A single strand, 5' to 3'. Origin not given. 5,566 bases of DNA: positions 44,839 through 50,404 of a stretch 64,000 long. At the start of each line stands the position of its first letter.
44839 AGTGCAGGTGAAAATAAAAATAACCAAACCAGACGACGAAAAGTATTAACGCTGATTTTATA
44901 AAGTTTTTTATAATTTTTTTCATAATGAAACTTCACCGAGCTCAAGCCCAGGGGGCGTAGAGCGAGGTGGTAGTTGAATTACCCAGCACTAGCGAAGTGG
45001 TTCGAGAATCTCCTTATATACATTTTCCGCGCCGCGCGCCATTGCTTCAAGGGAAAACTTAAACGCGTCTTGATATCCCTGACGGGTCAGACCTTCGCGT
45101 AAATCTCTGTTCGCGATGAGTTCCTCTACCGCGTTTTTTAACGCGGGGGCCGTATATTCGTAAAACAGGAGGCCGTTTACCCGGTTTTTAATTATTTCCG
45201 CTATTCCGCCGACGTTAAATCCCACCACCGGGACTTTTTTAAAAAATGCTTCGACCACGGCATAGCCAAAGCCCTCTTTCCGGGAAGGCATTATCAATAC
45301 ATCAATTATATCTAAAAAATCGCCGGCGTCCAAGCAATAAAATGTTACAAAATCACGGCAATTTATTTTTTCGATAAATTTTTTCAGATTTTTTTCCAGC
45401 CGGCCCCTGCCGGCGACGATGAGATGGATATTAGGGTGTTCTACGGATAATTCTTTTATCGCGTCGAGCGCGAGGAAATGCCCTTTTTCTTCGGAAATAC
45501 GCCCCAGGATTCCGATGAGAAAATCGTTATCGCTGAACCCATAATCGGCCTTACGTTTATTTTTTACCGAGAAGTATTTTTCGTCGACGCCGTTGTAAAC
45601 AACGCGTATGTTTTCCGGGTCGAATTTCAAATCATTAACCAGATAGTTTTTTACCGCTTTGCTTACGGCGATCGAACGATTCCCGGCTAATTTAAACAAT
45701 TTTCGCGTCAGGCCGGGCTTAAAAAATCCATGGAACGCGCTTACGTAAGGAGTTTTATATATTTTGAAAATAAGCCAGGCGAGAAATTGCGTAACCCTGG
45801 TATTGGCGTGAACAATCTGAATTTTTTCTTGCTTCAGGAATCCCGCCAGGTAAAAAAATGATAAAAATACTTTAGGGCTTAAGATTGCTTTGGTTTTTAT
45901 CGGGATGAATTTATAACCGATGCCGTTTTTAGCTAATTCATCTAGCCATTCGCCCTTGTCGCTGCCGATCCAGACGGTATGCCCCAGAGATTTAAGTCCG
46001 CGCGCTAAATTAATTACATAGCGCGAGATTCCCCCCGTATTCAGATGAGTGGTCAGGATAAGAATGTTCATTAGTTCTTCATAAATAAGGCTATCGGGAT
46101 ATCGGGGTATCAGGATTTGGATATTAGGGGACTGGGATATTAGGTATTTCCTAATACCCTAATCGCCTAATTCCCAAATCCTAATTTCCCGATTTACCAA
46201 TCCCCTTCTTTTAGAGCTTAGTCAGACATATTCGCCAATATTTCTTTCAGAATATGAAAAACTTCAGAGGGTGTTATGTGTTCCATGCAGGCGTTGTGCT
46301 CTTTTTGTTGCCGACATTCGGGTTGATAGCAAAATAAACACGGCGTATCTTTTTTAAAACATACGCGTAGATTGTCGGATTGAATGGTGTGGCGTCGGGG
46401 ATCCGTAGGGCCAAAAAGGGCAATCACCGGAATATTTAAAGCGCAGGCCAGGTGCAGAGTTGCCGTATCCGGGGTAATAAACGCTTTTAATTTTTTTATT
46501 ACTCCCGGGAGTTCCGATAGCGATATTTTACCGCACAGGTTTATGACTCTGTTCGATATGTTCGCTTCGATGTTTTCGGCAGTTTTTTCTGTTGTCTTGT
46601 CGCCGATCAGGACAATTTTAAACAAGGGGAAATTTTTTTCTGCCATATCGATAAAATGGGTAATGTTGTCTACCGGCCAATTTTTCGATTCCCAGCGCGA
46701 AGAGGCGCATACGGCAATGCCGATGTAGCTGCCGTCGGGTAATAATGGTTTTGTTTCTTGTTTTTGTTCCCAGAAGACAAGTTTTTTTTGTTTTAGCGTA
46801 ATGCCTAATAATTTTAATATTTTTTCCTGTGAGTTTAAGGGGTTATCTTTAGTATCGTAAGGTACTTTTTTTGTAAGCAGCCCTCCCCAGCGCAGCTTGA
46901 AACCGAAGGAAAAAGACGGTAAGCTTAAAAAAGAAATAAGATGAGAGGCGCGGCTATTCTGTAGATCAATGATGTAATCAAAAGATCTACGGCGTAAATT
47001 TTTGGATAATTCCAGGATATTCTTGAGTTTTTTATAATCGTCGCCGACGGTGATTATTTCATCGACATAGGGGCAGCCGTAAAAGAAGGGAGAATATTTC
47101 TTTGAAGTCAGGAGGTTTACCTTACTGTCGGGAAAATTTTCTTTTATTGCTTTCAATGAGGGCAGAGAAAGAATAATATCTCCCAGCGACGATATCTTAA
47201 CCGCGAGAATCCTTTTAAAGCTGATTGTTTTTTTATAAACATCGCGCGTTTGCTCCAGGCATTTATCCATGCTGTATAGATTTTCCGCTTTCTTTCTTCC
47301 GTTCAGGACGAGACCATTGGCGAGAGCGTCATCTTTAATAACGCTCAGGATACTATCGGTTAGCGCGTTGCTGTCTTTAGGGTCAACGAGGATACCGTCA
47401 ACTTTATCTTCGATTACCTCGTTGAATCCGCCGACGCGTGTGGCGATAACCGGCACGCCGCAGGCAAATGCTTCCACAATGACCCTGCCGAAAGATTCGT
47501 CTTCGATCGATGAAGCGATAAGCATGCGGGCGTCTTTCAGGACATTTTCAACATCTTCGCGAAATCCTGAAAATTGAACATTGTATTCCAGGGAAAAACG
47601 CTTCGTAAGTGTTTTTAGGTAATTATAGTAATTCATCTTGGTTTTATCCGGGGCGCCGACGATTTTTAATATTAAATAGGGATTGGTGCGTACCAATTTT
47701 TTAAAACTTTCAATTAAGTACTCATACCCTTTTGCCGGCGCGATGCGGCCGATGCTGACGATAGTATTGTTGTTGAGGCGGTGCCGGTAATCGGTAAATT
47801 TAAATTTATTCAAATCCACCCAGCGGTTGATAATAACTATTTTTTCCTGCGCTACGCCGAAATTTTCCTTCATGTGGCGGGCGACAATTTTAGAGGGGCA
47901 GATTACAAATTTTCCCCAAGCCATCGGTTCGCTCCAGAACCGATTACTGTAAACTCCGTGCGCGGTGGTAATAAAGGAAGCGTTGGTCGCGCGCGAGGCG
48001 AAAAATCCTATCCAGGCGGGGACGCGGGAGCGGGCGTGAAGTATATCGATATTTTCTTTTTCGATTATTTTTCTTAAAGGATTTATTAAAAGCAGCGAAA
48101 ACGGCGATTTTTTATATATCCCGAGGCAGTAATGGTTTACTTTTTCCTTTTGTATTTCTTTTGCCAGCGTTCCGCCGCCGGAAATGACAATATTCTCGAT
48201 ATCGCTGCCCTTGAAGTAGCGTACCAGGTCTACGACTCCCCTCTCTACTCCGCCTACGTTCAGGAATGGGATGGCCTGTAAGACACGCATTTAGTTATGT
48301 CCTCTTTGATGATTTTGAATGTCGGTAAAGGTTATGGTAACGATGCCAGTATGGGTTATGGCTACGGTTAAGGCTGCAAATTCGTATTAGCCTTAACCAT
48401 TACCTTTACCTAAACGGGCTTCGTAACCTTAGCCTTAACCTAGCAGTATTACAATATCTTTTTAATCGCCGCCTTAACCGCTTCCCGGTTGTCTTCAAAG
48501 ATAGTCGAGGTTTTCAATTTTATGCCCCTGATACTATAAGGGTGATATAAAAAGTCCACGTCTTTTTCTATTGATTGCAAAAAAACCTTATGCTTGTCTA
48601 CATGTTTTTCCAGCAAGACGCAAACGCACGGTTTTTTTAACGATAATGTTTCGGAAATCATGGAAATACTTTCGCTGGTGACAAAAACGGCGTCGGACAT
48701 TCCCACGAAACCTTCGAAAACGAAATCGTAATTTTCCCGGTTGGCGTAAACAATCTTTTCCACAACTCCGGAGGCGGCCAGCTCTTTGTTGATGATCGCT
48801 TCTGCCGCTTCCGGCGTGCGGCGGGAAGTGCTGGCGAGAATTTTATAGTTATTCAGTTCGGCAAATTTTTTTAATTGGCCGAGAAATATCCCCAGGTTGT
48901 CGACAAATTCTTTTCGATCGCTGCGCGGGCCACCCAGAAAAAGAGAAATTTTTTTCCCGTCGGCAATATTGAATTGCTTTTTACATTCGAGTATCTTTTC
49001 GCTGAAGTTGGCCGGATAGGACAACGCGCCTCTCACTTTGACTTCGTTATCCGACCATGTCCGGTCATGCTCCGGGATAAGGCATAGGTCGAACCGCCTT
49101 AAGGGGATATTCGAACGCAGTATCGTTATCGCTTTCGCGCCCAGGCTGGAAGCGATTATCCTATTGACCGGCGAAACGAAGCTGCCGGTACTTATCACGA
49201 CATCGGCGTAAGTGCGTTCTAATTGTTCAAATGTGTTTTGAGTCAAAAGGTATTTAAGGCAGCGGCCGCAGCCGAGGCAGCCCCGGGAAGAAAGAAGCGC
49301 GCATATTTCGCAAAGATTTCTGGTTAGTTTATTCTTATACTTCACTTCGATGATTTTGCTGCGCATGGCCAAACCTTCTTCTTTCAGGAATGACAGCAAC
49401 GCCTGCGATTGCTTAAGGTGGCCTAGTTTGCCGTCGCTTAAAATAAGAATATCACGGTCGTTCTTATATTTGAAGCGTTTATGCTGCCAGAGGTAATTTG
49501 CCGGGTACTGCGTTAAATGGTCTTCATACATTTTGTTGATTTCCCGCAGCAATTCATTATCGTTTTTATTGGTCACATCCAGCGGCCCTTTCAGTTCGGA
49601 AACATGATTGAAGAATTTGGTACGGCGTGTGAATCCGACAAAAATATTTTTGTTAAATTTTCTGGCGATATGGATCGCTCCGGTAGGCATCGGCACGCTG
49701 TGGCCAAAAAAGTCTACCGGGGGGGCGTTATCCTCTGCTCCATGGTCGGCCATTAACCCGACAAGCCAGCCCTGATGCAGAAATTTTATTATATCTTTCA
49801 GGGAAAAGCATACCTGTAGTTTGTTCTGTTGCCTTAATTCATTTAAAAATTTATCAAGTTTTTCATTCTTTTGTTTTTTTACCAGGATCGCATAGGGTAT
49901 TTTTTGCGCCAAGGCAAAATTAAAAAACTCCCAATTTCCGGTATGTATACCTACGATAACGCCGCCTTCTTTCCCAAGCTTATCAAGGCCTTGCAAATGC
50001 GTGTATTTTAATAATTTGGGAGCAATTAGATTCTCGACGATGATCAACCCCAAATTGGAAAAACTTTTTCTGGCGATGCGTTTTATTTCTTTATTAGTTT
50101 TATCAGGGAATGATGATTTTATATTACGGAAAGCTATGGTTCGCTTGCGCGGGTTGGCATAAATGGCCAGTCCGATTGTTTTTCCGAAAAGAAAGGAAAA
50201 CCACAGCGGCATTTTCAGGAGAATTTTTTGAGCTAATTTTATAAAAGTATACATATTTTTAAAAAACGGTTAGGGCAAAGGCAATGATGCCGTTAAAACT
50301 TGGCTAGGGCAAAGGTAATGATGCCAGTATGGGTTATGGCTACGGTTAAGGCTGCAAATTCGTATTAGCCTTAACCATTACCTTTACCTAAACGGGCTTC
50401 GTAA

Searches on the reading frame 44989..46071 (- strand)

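Call 75: search_protein_families(library=ncbifam, proteins=[window:44989-46071:-], max_evalue=1e-20)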
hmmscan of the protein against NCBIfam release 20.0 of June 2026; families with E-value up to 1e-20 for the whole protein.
window:44989-46071:- (360 aa): 5 families
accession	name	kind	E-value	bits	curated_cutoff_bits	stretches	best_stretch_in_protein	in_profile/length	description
TIGR03088.1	stp2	hypoth_equivalog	3e-31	108.8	409.05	1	118-356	125-374/374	TIGR03088 family PEP-CTERM/XrtA system glycosyltransferase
NF038298.1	EPS_HpsO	equivalog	1.7e-24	86.3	575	1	160-355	176-387/388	hormogonium polysaccharide biosynthesis glycosyltransferase HpsO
TIGR04157.1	glyco_rSAM_CFB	subfamily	6.2e-24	84.7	400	1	131-302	171-347/406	TIGR04157 family glycosyltransferase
TIGR03999.1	thiol_BshA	equivalog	4.9e-21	75.1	273.7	1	134-356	149-374/375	N-acetyl-alpha-D-glucosaminyl L-malate synthase BshA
NF011726.0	PRK15179.1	equivalog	6.8e-21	74.2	733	0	125-345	454-684/694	Vi polysaccharide biosynthesis protein TviE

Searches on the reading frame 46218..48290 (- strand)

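Call 44: search_protein_families(library=ncbifam, proteins=[window:46218-48290:-], max_evalue=1e-10)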
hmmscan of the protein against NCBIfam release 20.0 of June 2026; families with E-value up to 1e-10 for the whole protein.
window:46218-48290:- (690 aa): 30 families (the best 25 are shown)
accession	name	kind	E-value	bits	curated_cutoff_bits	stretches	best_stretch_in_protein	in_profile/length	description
NF041876.1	EPS_EpsE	equivalog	3.8e-39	135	400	1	66-343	99-384/389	exopolysaccharide biosynthesis GT4 family glycosyltransferase EpsE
TIGR03088.1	stp2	hypoth_equivalog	1.3e-33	116.6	409.05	1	9-355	10-373/374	TIGR03088 family PEP-CTERM/XrtA system glycosyltransferase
TIGR03999.1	thiol_BshA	equivalog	1.9e-33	115.9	273.7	1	46-356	50-374/375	N-acetyl-alpha-D-glucosaminyl L-malate synthase BshA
TIGR02195.1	heptsyl_trn_II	equivalog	3.1e-32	112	134.6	1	360-685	1-338/339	lipopolysaccharide heptosyltransferase II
TIGR02193.1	heptsyl_trn_I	equivalog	1.3e-29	103.5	185.3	1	360-684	1-319/320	lipopolysaccharide heptosyltransferase I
TIGR02201.1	heptsyl_trn_III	equivalog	5.3e-29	101.4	170.2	1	360-650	1-310/344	putative lipopolysaccharide heptosyltransferase III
NF007742.0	PRK10422.1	equivalog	1.1e-24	86.9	467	1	357-642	4-304/352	lipopolysaccharide core heptosyltransferase RfaQ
TIGR03449.1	mycothiol_MshA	equivalog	2.5e-24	85.9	462.5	1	137-356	176-404/406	D-inositol-3-phosphate glycosyltransferase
NF047880.1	glyco_SdgA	exception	5.1e-24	84.7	800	1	160-340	301-476/488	serine-aspartate repeat adhesin O-glycosyltransferase SdgA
TIGR02149.1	glgA_Coryne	subfamily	3.8e-23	82.3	302.4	1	129-355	148-390/391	glycogen synthase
NF038011.1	PelF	equivalog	2.1e-19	69.9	100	1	145-352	276-489/489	GT4 family glycosyltransferase PelF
NF053787.1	GlcN_PG_synth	equivalog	1.7e-17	63.3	480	1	128-355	146-359/361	N-acetylglucosaminyl phosphatidylglycerol synthase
TIGR04157.1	glyco_rSAM_CFB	subfamily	4e-17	62.3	400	1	129-348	173-402/406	TIGR04157 family glycosyltransferase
NF012028.0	PRK15484.1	subfamily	2.1e-16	60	618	1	99-344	117-367/380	lipopolysaccharide N-acetylglucosaminyltransferase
NF008162.0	PRK10916.1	equivalog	4.1e-16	59.1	569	0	534-644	193-305/348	ADP-heptose--LPS heptosyltransferase RfaF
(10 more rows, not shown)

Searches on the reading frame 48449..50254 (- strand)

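Call 44: search_protein_families(library=ncbifam, proteins=[window:48449-50254:-], max_evalue=1e-10)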
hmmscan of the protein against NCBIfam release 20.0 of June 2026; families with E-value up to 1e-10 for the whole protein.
window:48449-50254:- (601 aa): 11 families
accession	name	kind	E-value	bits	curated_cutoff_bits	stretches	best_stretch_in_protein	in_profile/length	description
NF006270.0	PRK08419.1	equivalog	3.4e-25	89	248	1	4-265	9-292/298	lipid A biosynthesis lauroyl acyltransferase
TIGR02207.1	lipid_A_htrB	subfamily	3.9e-22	79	297.8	1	11-266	24-296/303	LpxL/LpxP family Kdo(2)-lipid IV(A) lauroyl/palmitoleoyl acyltransferase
NF005340.0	PRK06860.1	subfamily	2.1e-17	63.3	398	1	11-266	30-302/309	lipid A biosynthesis lauroyl acyltransferase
NF006432.0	PRK08706.1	equivalog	2e-15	56.8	384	1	23-265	22-282/289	lipid A biosynthesis lauroyl acyltransferase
NF005120.0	PRK06553.1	equivalog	3.6e-15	56.1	273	1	27-262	49-307/308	lipid A biosynthesis lauroyl acyltransferase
NF004569.0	PRK05906.1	equivalog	6.1e-15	55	439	0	92-265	135-316/454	lipid A biosynthesis lauroyl acyltransferase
NF006487.0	PRK08905.1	equivalog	1.5e-14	53.7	281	1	7-264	5-276/290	lysophospholipid acyltransferase family protein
NF005399.0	PRK06946.1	subfamily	3.3e-14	52.8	343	1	10-265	15-287/294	lipid A biosynthesis lauroyl acyltransferase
NF004191.0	PRK05646.1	equivalog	1.8e-13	50.4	491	1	12-265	28-299/310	lipid A biosynthesis lauroyl acyltransferase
NF006437.0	PRK08733.1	equivalog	1.1e-12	47.8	540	1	4-265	22-298/306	LpxL/LpxP family Kdo(2)-lipid IV(A) lauroyl/palmitoleoyl acyltransferase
NF004190.0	PRK05645.1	equivalog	8.4e-12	44.8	377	1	12-266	16-289/295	lysophospholipid acyltransferase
